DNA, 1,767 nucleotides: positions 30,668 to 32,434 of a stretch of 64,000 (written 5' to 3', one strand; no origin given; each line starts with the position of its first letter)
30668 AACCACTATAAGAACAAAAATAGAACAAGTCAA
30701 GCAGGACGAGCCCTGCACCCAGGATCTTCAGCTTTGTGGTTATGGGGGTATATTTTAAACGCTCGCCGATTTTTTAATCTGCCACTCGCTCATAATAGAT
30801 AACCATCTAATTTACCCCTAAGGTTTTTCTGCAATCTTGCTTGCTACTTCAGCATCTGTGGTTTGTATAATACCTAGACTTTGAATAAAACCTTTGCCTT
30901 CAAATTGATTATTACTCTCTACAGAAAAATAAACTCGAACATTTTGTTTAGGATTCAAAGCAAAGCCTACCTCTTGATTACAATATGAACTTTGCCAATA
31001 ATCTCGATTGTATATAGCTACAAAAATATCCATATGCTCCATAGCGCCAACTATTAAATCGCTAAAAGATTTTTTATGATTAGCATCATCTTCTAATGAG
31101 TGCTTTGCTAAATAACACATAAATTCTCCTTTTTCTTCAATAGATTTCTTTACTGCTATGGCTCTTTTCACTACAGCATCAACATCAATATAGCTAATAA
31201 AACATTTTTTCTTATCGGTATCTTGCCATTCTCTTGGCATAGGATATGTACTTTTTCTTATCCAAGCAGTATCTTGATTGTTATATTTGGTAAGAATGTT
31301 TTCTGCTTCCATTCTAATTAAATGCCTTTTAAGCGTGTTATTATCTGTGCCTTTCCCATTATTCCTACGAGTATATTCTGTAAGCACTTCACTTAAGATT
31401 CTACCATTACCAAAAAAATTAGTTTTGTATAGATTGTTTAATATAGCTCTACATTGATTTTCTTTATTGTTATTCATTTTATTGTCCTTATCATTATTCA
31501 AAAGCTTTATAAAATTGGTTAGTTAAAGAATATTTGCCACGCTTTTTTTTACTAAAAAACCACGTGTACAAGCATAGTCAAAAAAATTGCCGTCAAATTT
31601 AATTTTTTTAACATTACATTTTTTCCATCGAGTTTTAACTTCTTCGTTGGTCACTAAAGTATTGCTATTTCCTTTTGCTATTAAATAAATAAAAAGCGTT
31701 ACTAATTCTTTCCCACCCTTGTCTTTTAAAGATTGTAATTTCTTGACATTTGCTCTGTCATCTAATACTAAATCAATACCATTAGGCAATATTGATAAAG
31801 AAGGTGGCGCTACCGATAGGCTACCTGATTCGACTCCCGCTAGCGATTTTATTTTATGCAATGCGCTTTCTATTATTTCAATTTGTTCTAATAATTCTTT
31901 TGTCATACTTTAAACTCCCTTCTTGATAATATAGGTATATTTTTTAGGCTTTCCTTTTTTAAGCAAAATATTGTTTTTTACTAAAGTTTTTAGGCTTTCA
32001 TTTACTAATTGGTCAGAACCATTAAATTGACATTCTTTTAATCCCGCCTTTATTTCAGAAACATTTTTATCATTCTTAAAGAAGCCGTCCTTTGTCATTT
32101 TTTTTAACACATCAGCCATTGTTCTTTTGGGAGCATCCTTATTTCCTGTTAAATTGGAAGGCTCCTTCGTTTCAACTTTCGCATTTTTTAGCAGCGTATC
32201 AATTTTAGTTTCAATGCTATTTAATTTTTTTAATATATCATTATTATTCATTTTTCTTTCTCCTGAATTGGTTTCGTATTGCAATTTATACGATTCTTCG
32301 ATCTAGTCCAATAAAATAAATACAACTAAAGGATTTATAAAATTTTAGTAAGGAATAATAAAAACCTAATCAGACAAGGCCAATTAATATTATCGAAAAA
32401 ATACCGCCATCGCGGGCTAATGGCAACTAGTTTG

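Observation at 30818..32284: AT-rich three-gene operon ending in a winged-helix-TIR fusion: candidate undescribed TIR-based defence or toxin module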

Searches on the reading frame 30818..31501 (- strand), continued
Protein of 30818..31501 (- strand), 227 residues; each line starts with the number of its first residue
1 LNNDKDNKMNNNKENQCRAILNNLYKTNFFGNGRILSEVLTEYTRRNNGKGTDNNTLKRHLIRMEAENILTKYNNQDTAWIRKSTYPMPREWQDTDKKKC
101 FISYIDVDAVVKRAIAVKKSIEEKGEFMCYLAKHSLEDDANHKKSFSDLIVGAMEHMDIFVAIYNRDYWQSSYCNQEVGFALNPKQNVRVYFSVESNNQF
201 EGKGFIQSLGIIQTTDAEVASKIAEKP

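Call 68: search_protein_families(library=padloc, proteins=[L001:487-846:+, L001:839-1237:+, L001:1242-1979:+, L002:5694-6818:+], max_evalue=0.1)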
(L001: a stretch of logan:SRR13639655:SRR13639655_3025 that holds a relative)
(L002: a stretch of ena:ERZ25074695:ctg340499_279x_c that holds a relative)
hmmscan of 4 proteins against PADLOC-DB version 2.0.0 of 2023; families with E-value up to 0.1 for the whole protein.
L001:487-846:+ (119 aa): 0 families

L001:839-1237:+ (132 aa): 1 family
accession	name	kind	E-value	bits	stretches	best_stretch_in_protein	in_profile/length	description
PDLC01878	CARF3--CARF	-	0.068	10.8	1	93-130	227-264/268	-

L001:1242-1979:+ (245 aa): 4 families
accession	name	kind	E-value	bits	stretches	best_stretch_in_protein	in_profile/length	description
PDLC00425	ThsB1|ThsB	-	2.6e-06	24.8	1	137-216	299-376/389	TIR-like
PDLC00423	ThsB1|ThsB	-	6.2e-06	24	1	136-209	80-154/190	TIR-like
PDLC00436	ThsB1|ThsB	-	0.0016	16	0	139-220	82-167/183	TIR-like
PDLC00419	ThsB1|ThsB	-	0.0026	15.6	1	136-213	71-149/165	TIR-like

L002:5694-6818:+ (374 aa): 0 families

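Call 82: search_protein_families(library=pfam, proteins=[L001:1242-1505:+, L001:622-846:+, L001:1019-1237:+], max_evalue=10)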
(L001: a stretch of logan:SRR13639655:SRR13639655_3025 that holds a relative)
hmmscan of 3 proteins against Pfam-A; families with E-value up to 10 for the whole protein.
L001:1242-1505:+ (88 aa): 1 family
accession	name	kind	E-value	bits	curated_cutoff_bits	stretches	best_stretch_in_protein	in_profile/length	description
PF21556.3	AceES-2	-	0.033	15.7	27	1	11-75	31-89/102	Excretory-secretory protein 2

L001:622-846:+ (74 aa): 0 families

L001:1019-1237:+ (72 aa): 0 families

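Call 92: search_dna_similar(query=window:30818-31477:-, collection=plasmids, mode=protein, max_evalue=0.001, max_rows=15)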
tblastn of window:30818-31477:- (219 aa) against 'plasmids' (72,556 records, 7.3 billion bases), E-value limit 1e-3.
No match.

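Call 93: search_dna_similar(query=window:30818-31477:-, collection=phages, mode=protein, max_evalue=0.001, max_rows=15)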
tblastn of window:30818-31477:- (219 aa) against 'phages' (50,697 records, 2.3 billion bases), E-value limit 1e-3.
No match.

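Call 98: find_encoding_contigs(protein=P0007, flank=5000, max_places=3)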
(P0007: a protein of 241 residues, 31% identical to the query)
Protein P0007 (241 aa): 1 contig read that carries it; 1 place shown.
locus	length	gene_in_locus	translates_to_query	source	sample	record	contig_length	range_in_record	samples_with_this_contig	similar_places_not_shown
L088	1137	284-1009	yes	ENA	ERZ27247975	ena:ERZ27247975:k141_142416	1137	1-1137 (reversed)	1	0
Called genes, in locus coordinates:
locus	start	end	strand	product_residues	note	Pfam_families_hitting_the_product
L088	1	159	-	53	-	?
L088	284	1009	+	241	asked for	PF13676:TIR_2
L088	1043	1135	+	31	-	?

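Call 99: find_encoding_contigs(protein=P0010, flank=5000, max_places=3)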
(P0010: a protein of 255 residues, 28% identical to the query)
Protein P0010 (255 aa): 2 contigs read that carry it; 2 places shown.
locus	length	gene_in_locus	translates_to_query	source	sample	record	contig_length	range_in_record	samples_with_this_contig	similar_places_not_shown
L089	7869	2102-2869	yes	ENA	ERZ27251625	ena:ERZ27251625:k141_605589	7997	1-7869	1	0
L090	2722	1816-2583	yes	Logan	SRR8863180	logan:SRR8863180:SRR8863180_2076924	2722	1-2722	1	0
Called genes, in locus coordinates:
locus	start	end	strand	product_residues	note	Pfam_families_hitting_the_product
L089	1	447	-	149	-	?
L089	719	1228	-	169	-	PF03428:RP-C (weak), PF21984:DnaD_N (weak), PF13730:HTH_36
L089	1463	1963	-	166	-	-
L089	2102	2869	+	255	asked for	PF01582:TIR (weak), PF13676:TIR_2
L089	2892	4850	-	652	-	PF16177:ACAS_N, PF00501:AMP-binding, PF13193:AMP-binding_C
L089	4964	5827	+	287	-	PF00378:ECH_1, PF16113:ECH_2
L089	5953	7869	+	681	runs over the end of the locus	?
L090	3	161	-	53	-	?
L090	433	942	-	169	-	PF03428:RP-C (weak), PF21984:DnaD_N (weak), PF13730:HTH_36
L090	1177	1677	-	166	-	-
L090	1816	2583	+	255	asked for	PF01582:TIR (weak), PF13676:TIR_2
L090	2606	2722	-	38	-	?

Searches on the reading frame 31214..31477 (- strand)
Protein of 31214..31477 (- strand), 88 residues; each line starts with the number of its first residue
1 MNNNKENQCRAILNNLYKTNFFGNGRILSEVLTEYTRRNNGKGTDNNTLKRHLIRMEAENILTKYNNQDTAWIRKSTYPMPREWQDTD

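Call 81: search_solved_structures(query=A6, max_evalue=10, show_alignments=2)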
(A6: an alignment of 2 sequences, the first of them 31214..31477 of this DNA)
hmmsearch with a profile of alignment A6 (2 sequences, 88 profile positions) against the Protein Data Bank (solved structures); distinct sequences matched with E-value up to 10: 6.
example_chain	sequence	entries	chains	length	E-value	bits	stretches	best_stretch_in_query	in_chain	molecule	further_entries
3lf5_A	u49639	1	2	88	0.15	15.4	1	50-74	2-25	Cytochrome b5 reductase 4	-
2dj6_A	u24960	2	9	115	0.65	13.3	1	13-49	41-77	hypothetical protein PH0634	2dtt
8iom_A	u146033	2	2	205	1.3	12.4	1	4-76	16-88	Colicin 1B | Colicin Ib protein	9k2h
4bts_AV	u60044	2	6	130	1.8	11.9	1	7-42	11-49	40S RIBOSOMAL PROTEIN RPS17E | RPS17E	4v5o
3kn1_A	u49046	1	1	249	3.4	11.1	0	44-68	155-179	Golgi phosphoprotein 3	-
9qpq_A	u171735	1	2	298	4.5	10.7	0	44-68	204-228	Golgi phosphoprotein 3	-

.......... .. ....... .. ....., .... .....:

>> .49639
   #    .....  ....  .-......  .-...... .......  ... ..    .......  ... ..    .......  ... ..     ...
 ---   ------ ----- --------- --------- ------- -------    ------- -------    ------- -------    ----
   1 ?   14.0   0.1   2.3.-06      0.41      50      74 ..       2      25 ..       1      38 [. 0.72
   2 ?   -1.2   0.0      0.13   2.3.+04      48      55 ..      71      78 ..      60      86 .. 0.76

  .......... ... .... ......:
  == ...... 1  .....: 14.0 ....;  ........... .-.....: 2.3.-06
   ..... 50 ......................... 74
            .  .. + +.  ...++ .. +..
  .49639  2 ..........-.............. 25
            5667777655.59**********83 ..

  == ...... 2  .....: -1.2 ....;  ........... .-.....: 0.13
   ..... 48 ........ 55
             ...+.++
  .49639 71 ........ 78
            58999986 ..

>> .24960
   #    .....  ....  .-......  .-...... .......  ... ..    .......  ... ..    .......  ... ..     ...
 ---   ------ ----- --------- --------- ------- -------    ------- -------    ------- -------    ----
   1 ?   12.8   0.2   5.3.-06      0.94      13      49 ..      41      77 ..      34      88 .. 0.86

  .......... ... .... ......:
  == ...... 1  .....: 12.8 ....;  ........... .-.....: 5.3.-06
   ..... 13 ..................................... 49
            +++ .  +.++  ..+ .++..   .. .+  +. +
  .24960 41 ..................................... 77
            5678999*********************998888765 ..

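Call 82: search_protein_families(library=pfam, proteins=[window:31214-31477:-], max_evalue=10)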
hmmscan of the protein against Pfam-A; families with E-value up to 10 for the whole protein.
window:31214-31477:- (88 aa): 2 families
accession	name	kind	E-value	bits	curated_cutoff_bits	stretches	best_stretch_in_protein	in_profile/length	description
PF24419.1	Cupin_NOL9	-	0.016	15.2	27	1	35-73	67-106/152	Polynucleotide 5'-hydroxyl-kinase NOL9, N-terminal domain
PF17086.10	HV_small_capsid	-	0.12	13.2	25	1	26-58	40-71/77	Small capsid protein of Herpesviridae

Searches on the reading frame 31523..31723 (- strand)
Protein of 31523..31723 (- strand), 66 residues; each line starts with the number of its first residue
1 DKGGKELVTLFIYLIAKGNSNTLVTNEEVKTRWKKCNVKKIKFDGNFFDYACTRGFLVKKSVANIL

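Call 82: search_protein_families(library=pfam, proteins=[window:31523-31723:-], max_evalue=10)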
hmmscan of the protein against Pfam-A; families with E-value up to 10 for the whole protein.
window:31523-31723:- (66 aa): 1 family
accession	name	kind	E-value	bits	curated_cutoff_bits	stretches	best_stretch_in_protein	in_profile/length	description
PF22127.1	NtdA_N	-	0.11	12.7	27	1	6-54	11-60/66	NTD biosynthesis operon protein NtdA, N-terminal domain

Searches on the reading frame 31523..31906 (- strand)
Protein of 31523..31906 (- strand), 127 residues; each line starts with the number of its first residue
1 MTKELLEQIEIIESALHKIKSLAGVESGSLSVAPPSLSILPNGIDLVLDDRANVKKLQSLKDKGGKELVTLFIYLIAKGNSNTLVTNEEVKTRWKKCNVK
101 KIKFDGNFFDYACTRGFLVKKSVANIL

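Call 3: search_protein_families(library=pfam, proteins=[window:31523-31906:-], max_evalue=1)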
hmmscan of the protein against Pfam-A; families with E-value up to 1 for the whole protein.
window:31523-31906:- (127 aa): 0 families

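Call 4: search_protein_families(library=padloc, proteins=[window:31523-31906:-], max_evalue=1)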
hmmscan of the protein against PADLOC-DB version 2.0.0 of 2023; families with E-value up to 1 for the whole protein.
window:31523-31906:- (127 aa): 0 families

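Call 9: find_homologous_proteins(query=window:31523-31906:-)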
Query window:31523-31906:- (127 aa): 1 proteins with E <= 0.001 among 18 candidates.
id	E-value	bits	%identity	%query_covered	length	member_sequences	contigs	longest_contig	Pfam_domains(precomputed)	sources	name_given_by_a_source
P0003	7.0e-75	267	100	100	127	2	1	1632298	-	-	-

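Call 57: search_protein_families(library=phrogs, proteins=[window:31523-31906:-], max_evalue=1)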
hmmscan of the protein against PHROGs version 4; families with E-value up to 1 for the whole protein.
window:31523-31906:- (127 aa): 1 family
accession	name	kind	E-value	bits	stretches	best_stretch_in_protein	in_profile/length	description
phrog_12299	-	unknown function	0.031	15.6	1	47-77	21-51/65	-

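Call 58: search_protein_families(library=ncbifam, proteins=[window:31523-31906:-], max_evalue=1)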
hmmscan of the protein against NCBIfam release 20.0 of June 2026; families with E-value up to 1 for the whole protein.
window:31523-31906:- (127 aa): 0 families

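Call 60: search_solved_structures(query=A2, max_evalue=10)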
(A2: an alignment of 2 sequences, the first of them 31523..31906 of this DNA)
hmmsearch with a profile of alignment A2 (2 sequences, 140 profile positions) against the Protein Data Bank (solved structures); distinct sequences matched with E-value up to 10: 0.

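Call 79: predict_structure(protein=window:31523-31906:-)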
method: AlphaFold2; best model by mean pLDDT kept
length: 127 residues; sequences in the alignment: 1
mean_pLDDT: 41.5   pTM: 0.26
mean pLDDT of the five models: 41.5, 39.0, 38.2, 35.9, 34.9
residues with pLDDT >= 90: 0; 70-90: 0; 50-70: 13; < 50: 114
segments of 3 or more residues with pLDDT < 50: 4-6, 19-110, 112-127
pLDDT, mean of each block of 10 residues (from residue 1): 49 52 39 37 39 45 44 39 37 43 41 41 29
secondary structure, 60 per line:
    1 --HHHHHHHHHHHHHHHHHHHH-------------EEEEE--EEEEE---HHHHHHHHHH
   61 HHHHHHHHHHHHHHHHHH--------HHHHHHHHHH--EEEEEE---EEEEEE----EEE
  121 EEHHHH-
elements in order: H3-22 E36-40 E43-47 H51-78 H87-96 E99-104 E108-113 E118-122 H123-126

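Call 85: find_related_loci(query=A2, collection=genome_contigs, flank=5000)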
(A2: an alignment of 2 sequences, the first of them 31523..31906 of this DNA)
Query A2 (127 aa) in genome_contigs; peptide patterns used: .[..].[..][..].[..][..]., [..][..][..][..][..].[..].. (x = any residue, [..] = any of these).
209 stretches matched a pattern, but none encodes a relative of the query by tblastn (E <= 1e-3).

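Call 87: find_related_loci(query=A2, collection=viral_contigs, flank=5000)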
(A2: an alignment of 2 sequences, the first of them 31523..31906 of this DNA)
Query A2 (127 aa) in viral_contigs; peptide patterns used: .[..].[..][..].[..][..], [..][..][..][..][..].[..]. (x = any residue, [..] = any of these).
600 stretches matched a pattern, but none encodes a relative of the query by tblastn (E <= 1e-3).

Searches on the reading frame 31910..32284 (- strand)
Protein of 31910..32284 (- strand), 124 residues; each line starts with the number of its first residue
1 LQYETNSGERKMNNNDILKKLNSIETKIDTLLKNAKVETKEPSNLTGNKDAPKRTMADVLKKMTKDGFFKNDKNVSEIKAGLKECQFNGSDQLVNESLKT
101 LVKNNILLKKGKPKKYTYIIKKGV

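Call 3: search_protein_families(library=pfam, proteins=[window:31910-32284:-], max_evalue=1)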
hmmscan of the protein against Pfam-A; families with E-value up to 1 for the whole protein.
window:31910-32284:- (124 aa): 4 families
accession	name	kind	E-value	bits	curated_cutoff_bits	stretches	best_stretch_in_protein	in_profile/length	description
PF10150.14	RNase_E_G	-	0.023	14.6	25.5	1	11-91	53-132/270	Ribonuclease E/G family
PF21980.2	MksE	-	0.14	12.9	27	1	10-72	94-143/163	Condensin complex protein MksE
PF14136.11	DUF4303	-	0.15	12.2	23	1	27-78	80-131/155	Domain of unknown function (DUF4303)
PF24270.1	HTH_Cmi2_C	-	0.16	12.7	27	0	31-73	80-122/125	Cmi2, C-terminal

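Call 4: search_protein_families(library=padloc, proteins=[window:31910-32284:-], max_evalue=1)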
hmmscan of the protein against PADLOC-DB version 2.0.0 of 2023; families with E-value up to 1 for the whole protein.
window:31910-32284:- (124 aa): 0 families

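Call 10: find_homologous_proteins(query=window:31910-32251:-)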
Query window:31910-32251:- (113 aa): 1 proteins with E <= 0.001 among 14 candidates.
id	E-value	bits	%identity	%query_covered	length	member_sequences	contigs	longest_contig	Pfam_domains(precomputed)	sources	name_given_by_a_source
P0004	3.4e-63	228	100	100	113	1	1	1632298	-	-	-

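Call 57: search_protein_families(library=phrogs, proteins=[window:31910-32251:-], max_evalue=1)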
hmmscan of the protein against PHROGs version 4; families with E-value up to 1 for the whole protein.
window:31910-32251:- (113 aa): 1 family
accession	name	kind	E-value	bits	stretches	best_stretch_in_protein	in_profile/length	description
phrog_5321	-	unknown function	0.24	13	1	2-57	14-72/92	-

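Call 58: search_protein_families(library=ncbifam, proteins=[window:31910-32251:-], max_evalue=1)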
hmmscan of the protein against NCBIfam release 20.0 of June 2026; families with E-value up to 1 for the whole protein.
window:31910-32251:- (113 aa): 1 family
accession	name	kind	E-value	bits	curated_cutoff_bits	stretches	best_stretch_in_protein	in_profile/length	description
NF008312.0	PRK11100.1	equivalog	0.071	11.9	356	1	5-95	296-382/477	two-component system sensor histidine kinase CreC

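Call 59: search_solved_structures(query=A3, max_evalue=10)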
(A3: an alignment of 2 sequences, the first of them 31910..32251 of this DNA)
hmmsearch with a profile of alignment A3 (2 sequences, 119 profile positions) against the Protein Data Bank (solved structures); distinct sequences matched with E-value up to 10: 4.
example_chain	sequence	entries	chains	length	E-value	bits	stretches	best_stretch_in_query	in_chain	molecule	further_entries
2yn7_A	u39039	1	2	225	0.054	17.1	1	3-68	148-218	OUTER SURFACE PROTEIN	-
5izt_A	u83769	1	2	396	0.35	14.5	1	3-68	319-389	Outer surface protein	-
13ct_A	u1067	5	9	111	0.61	13.7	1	46-97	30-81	Transcriptional regulator, ArsR family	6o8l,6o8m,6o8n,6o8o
6o8k_A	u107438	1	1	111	0.65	13.6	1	46-97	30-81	Transcriptional regulator, ArsR family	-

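Call 84: find_related_loci(query=A3, collection=genome_contigs, flank=5000)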
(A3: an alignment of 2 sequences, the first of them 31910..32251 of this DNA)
Query A3 (113 aa) in genome_contigs; peptide patterns used: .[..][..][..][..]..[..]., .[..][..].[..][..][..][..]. (x = any residue, [..] = any of these).
297 stretches matched a pattern; 1 encode a relative of the query (tblastn E <= 1e-3); 1 distinct loci.
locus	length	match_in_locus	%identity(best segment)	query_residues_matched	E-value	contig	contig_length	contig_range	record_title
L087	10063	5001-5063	67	2-22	2e-6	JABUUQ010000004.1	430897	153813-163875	MAG: Bacteroidales bacterium isolate MAG69 scaffold4_size430897, whole genome shotgun sequence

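Call 86: find_related_loci(query=A3, collection=viral_contigs, flank=5000)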
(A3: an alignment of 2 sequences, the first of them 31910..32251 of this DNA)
Query A3 (113 aa) in viral_contigs; peptide patterns used: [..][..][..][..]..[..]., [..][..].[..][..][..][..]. (x = any residue, [..] = any of these).
403 stretches matched a pattern, but none encodes a relative of the query by tblastn (E <= 1e-3).
